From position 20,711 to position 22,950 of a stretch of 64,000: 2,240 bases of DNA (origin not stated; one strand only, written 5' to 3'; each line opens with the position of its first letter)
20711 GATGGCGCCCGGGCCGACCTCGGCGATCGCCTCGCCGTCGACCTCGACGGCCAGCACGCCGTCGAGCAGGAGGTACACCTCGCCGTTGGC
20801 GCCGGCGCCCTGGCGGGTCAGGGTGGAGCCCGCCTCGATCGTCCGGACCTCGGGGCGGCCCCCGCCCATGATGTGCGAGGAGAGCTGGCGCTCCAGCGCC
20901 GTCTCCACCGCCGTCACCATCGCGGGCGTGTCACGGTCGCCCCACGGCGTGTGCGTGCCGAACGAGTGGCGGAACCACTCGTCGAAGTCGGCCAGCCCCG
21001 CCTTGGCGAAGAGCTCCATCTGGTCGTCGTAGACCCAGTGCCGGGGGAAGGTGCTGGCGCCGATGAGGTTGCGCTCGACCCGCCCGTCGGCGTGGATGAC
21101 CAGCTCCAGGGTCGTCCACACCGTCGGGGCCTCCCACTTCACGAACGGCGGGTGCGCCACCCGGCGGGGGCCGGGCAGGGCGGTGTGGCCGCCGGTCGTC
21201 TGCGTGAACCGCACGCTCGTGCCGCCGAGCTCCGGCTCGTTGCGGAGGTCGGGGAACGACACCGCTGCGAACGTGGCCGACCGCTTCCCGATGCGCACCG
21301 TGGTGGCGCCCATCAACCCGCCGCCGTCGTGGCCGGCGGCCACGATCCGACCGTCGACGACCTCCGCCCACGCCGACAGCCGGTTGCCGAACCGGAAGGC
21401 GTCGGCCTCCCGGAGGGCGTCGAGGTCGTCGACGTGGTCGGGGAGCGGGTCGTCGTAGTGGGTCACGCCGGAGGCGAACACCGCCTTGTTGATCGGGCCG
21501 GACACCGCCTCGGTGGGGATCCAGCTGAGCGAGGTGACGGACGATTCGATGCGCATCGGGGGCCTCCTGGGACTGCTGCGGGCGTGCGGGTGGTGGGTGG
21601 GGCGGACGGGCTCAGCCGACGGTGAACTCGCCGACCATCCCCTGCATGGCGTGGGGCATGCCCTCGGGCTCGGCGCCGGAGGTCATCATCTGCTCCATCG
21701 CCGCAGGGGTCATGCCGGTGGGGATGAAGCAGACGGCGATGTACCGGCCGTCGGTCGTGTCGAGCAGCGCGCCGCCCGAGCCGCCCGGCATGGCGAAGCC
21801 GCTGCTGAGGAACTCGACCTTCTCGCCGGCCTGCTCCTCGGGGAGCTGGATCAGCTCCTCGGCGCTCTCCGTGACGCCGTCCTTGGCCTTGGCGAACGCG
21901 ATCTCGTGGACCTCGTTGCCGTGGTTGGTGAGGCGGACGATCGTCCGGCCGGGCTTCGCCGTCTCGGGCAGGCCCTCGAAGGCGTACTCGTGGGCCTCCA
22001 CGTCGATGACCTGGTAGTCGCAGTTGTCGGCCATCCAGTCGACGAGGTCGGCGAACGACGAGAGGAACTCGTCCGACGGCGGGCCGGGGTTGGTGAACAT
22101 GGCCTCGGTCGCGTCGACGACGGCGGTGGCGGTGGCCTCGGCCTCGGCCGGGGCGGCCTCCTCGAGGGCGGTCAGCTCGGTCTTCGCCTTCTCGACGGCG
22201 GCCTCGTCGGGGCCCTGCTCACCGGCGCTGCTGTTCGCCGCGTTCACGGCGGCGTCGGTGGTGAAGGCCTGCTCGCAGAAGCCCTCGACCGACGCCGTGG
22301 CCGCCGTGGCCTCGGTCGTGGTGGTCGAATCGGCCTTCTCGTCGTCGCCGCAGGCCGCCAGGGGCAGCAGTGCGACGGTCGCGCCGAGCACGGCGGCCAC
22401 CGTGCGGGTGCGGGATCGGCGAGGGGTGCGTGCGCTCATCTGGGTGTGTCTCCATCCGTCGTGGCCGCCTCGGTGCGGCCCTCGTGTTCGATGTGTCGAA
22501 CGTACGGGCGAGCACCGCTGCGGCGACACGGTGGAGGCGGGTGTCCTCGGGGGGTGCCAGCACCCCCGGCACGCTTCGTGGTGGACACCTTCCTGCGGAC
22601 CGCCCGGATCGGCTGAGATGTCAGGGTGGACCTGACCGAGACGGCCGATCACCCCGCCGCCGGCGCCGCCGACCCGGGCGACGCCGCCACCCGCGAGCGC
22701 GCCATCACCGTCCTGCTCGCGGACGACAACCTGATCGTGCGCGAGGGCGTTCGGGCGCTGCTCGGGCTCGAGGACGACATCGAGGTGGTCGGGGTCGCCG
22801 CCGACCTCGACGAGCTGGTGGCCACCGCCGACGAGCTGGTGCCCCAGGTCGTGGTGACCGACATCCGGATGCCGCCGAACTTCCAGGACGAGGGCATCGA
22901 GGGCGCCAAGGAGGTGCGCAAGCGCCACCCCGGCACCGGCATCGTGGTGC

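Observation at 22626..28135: Signalling cluster: REC-LuxR-nucleotide cyclase fusion, two paralogous NarL regulators, orphan ABC ATPase and a 7+TM GAF histidine kinase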

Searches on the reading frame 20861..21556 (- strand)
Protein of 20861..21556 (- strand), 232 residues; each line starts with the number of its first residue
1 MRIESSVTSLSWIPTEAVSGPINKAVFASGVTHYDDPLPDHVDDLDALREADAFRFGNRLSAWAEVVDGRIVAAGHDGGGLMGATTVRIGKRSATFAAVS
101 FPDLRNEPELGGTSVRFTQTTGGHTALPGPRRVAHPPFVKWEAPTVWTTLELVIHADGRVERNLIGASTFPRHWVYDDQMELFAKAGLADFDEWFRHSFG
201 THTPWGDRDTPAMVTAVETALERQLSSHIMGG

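Call 24: search_protein_families(library=pfam, proteins=[window:20864-21556:-], max_evalue=10)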
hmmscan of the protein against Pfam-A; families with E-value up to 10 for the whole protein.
window:20864-21556:- (231 aa): 1 family
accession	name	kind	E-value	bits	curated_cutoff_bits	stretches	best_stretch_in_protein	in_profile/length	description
PF14615.11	Rsa3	-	0.15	12.1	27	1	43-61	15-32/46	Ribosome-assembly protein 3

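Call 44: predict_structure(alignment_id=A2)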
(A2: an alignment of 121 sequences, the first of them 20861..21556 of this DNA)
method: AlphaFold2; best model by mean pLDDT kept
length: 232 residues; sequences in the alignment: 121
mean_pLDDT: 77.8   pTM: 0.75
mean pLDDT of the five models: 77.8, 75.7, 73.9, 71.1, 70.7
residues with pLDDT >= 90: 100; 70-90: 43; 50-70: 59; < 50: 30
segments of 3 or more residues with pLDDT < 50: 19-23, 30-33, 203-206, 210-216
pLDDT, mean of each block of 10 residues (from residue 1): 97 62 50 70 92 89 97 96 74 75 94 97 73 50 81 98 91 94 85 63 50 55 64 43
secondary structure, 60 per line:
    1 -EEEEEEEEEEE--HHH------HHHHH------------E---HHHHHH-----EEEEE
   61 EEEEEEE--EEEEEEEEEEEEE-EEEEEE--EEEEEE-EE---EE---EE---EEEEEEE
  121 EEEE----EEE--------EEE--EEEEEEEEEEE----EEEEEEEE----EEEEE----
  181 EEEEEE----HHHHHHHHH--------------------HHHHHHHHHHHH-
elements in order: E2-12 H24-28 H45-50 E56-67 E70-82 E84-89 E92-97 E114-124 E129-131 E140-142 E145-155 E160-167 E172-176 E181-186 H191-199 H220-231

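Call 52: search_solved_structures(query=A2, max_evalue=10, show_alignments=0)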
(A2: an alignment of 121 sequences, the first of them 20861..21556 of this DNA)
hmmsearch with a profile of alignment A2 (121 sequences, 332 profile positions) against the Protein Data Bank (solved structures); distinct sequences matched with E-value up to 10: 163 (the best 60 are shown).
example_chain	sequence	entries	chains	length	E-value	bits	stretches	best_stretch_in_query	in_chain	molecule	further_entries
5ezr_A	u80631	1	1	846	1.1e-23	87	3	239-326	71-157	cGMP-dependent protein kinase, putative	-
4rz7_A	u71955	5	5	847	1.1e-23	87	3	239-326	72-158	cGMP-dependent protein kinase, putative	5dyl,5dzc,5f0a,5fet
9p74_A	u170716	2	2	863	1.3e-23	86.8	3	239-326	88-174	cGMP-dependent protein kinase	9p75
5dyk_A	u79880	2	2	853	5.1e-22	81.5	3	237-326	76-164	CGMP-dependent protein kinase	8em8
4z07_A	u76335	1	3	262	8.3e-15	57.8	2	242-311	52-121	cGMP-dependent protein kinase 1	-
7ssb_A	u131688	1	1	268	1.1e-14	57.5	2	242-312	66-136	cGMP-dependent protein kinase 1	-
5jr7_B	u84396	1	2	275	1.2e-14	57.3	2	240-312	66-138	cAMP-dependent protein kinase type I-alpha regulatory subunit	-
1ne4_A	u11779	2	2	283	1.3e-14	57.2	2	240-312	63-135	cAMP-dependent protein kinase type I-alpha regulatory chain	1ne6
1rgs_A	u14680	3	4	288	1.4e-14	57.1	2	240-312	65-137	CAMP DEPENDENT PROTEIN KINASE | cAMP-dependent protein kinase type I-alpha regulatory chain | cAMP-dependent protein kinase type I-alpha regulatory subunit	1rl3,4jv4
3shr_A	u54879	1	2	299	1.9e-14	56.7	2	242-311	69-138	cGMP-dependent protein kinase 1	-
7lz4_A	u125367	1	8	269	2.7e-14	56.2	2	240-312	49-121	cAMP-dependent protein kinase type I-alpha regulatory subunit, N-terminally processed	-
4mx3_A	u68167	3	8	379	3.5e-14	55.8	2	240-312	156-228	cAMP-dependent protein kinase type I-alpha regulatory subunit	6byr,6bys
6no7_B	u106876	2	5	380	3.5e-14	55.8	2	240-312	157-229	cAMP-dependent protein kinase type I-alpha regulatory subunit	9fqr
9edc_B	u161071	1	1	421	4.8e-14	55.3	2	240-312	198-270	cAMP-dependent protein kinase type I-alpha regulatory subunit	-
4x6r_B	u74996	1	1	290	4.9e-14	55.3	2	240-312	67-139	cAMP-dependent protein kinase type I-alpha regulatory subunit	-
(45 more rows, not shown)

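Call 63: search_protein_representatives(protein=window:20861-21556:-)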
Query: 232 residues. Proteins with E-value up to 0.001 (for the whole library): 1220; up to 1e-10: 834; up to 1e-30: 227. The best 150 are listed.
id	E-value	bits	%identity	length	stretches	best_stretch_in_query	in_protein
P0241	1.7e-94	332.0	65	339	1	1-232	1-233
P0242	1.0e-86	306.6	60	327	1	1-232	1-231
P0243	8.2e-79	280.7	57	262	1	1-230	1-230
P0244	7.2e-76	271.0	60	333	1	1-232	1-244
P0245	2.5e-75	269.3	56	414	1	2-229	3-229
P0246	4.7e-75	268.4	59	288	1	1-209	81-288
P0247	4.5e-74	265.2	56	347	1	1-226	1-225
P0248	8.4e-74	264.3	53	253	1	1-231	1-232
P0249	1.8e-71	256.6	56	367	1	1-230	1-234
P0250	2.2e-71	256.3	54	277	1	2-227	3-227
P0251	1.0e-68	247.6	50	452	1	1-230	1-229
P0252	1.2e-67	244.1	51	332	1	1-232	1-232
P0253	5.7e-66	238.6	52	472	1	2-229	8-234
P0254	1.2e-65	237.6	56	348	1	1-232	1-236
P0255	2.6e-63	229.9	59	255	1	1-183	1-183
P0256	3.0e-63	229.7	54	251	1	1-230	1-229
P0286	7.0e-53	195.8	62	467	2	88-227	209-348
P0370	3.5e-38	147.6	48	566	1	1-161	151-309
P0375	6.1e-38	146.9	51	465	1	78-230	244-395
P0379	1.4e-37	145.7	50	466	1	60-228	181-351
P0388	1.5e-36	142.3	63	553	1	133-232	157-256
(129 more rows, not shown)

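Call 64: search_protein_families(library=pfam, proteins=[P0245, P0251, P0253, P0370, P0388, P0375, P0379, P0286, P0248, P0256], max_evalue=0.001)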
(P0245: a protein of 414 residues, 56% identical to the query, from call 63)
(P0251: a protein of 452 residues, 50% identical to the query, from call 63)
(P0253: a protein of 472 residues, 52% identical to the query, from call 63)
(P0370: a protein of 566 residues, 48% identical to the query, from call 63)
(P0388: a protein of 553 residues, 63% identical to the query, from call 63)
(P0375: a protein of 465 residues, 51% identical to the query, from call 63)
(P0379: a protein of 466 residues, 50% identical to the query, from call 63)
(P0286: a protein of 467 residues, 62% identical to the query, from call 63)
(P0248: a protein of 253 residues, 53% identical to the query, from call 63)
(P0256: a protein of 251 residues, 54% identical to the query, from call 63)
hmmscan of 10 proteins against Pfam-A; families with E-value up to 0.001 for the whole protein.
P0245 (414 aa): 1 family
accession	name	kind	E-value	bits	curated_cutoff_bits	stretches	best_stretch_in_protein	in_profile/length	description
PF00027.35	cNMP_binding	-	1.2e-11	44.8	27.5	1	237-290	2-60/89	Cyclic nucleotide-binding domain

P0251 (452 aa): 2 families
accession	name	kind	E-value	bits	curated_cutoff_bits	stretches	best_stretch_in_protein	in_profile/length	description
PF00027.35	cNMP_binding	-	4.8e-15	55.7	27.5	1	236-311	2-82/89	Cyclic nucleotide-binding domain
PF06127.16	Mpo1-like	-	1.1e-12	48.4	24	1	353-443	2-93/95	2-hydroxy-palmitic acid dioxygenase Mpo1-like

P0253 (472 aa): 2 families
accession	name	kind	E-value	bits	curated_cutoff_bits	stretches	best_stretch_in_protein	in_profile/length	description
PF00027.35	cNMP_binding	-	6.4e-38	129.1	27.5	2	364-445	2-89/89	Cyclic nucleotide-binding domain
PF07883.17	Cupin_2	-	6.4e-07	29.4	27.2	1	365-411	4-50/70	Cupin domain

P0370 (566 aa): 0 families

P0388 (553 aa): 1 family
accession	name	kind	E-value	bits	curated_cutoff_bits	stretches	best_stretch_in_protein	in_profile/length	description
PF12706.13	Lactamase_B_2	-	0.00061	19.9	27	0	427-491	32-95/200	Beta-lactamase superfamily domain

P0375 (465 aa): 0 families

P0379 (466 aa): 0 families

P0286 (467 aa): 0 families

P0248 (253 aa): 0 families

P0256 (251 aa): 0 families

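Call 80: fold_search(model_id=the predicted structure, library=pdb)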
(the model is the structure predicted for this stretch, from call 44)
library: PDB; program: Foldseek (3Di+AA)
matches with E <= 10: 584; with E <= 0.001: 2
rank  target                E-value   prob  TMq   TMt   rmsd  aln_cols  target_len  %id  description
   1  3c5p_A                3.4e-04  1.00  0.46  0.53   8.3       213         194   12  Crystal structure of BAS0735, a protein of unknown function from Bacillus anthracis str. Sterne (released 2008-02-19)
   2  3c5p_B                7.7e-04  1.00  0.44  0.51   8.8       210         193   12  Crystal structure of BAS0735, a protein of unknown function from Bacillus anthracis str. Sterne (released 2008-02-19)
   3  9fei                  1.7e-02  0.57  0.20  0.24  12.2       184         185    8  Crystal structure of protein D: defoliating toxin form Fusarium oxysporum f.sp. vasinfectum (released 2025-05-28)
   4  4tw1_B                7.7e-02  0.10  0.16  0.14  26.9       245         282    9  Crystal structure of the octameric pore complex of the Staphylococcus aureus Bi-component Toxin LukGH (released 2014-11-12)
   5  5jrk_B                9.5e-02  0.12  0.16  0.06  18.9       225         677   10  Crystal Structure of the Sphingopyxin I Lasso Peptide Isopeptidase SpI-IsoP (SeMet-derived) (released 2016-09-28)
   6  8urw_C                9.5e-02  0.04  0.09  0.03  28.5       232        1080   12  Cyanobacterial RNA polymerase elongation complex with NusG and CTP (released 2023-12-27)
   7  4tw1_D                1.8e-01  0.07  0.16  0.13  27.8       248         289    8  Crystal structure of the octameric pore complex of the Staphylococcus aureus Bi-component Toxin LukGH (released 2014-11-12)
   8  5jrl_A                3.0e-01  0.04  0.12  0.05  21.0       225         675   10  Crystal Structure of the Sphingopyxin I Lasso Peptide Isopeptidase SpI-IsoP (Native) (released 2016-09-14)
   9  5jrl_B                3.3e-01  0.10  0.16  0.06  17.4       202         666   12  Crystal Structure of the Sphingopyxin I Lasso Peptide Isopeptidase SpI-IsoP (Native) (released 2016-09-14)
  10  6w40_B                3.7e-01  0.25  0.14  0.25  13.2        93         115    9  An enumerative algorithm for de novo design of proteins with diverse pocket structures (released 2020-04-08)
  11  8k80_A                3.7e-01  0.09  0.15  0.10  20.6       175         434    8  Crystal structure of Langya Virus attachment (G) glycoprotein (released 2023-09-13)
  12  5jrl_C                3.9e-01  0.08  0.17  0.07  18.4       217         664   12  Crystal Structure of the Sphingopyxin I Lasso Peptide Isopeptidase SpI-IsoP (Native) (released 2016-09-14)
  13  5nop_A                4.3e-01  0.09  0.16  0.10  20.6       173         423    8  Structure of Mojiang virus attachment glycoprotein (released 2017-07-19)
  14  4tw1_H                4.3e-01  0.05  0.16  0.13  27.5       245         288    9  Crystal structure of the octameric pore complex of the Staphylococcus aureus Bi-component Toxin LukGH (released 2014-11-12)
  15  9npl_C                4.8e-01  0.02  0.10  0.04  25.6       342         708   10  Crystal structure of the inactive conformation of a glycoside hydrolase (CapGH2b - E553Q Mutant) from the GH2 family i (released 2025-11-12)
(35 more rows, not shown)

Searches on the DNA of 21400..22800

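Call 62: search_rna_families(source=window, start=21400, end=22800, threshold=evalue, max_evalue=10)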
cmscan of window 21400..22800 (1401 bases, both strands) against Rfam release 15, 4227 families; matches with E-value up to 10: 1.
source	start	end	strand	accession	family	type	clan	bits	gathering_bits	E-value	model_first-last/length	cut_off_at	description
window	21668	21702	-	RF01130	sR46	Gene; snRNA; snoRNA; CD-box;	-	12.4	50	7.6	1-56/56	no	Small nucleolar RNA sR46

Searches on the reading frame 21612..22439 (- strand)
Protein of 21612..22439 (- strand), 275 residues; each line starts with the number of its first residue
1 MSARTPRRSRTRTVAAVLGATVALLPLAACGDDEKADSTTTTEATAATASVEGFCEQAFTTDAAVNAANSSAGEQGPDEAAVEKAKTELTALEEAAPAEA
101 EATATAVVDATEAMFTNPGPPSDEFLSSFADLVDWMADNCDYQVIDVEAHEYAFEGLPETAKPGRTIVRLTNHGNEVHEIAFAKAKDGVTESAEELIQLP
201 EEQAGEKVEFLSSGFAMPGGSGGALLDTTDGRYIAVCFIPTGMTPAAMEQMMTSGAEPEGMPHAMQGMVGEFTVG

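Call 19: search_protein_families(library=ncbifam, proteins=[window:21612-22439:-], max_evalue=0.01)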
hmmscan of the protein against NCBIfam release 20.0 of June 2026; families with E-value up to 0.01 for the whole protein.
window:21612-22439:- (275 aa): 0 families

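Call 24: search_protein_families(library=pfam, proteins=[window:21612-22439:-], max_evalue=10)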
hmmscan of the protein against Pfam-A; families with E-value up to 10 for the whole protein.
window:21612-22439:- (275 aa): 3 families
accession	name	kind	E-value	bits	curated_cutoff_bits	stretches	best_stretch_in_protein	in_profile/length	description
PF13365.12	Trypsin_2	-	0.0091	17.2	27.6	1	141-236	53-144/144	Trypsin-like peptidase domain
PF14967.11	FAM70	-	0.43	10.4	27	1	14-80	211-276/323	FAM70 protein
PF24430.1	DUF7553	-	2.5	9.1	27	1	68-113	36-78/85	Family of unknown function (DUF7553)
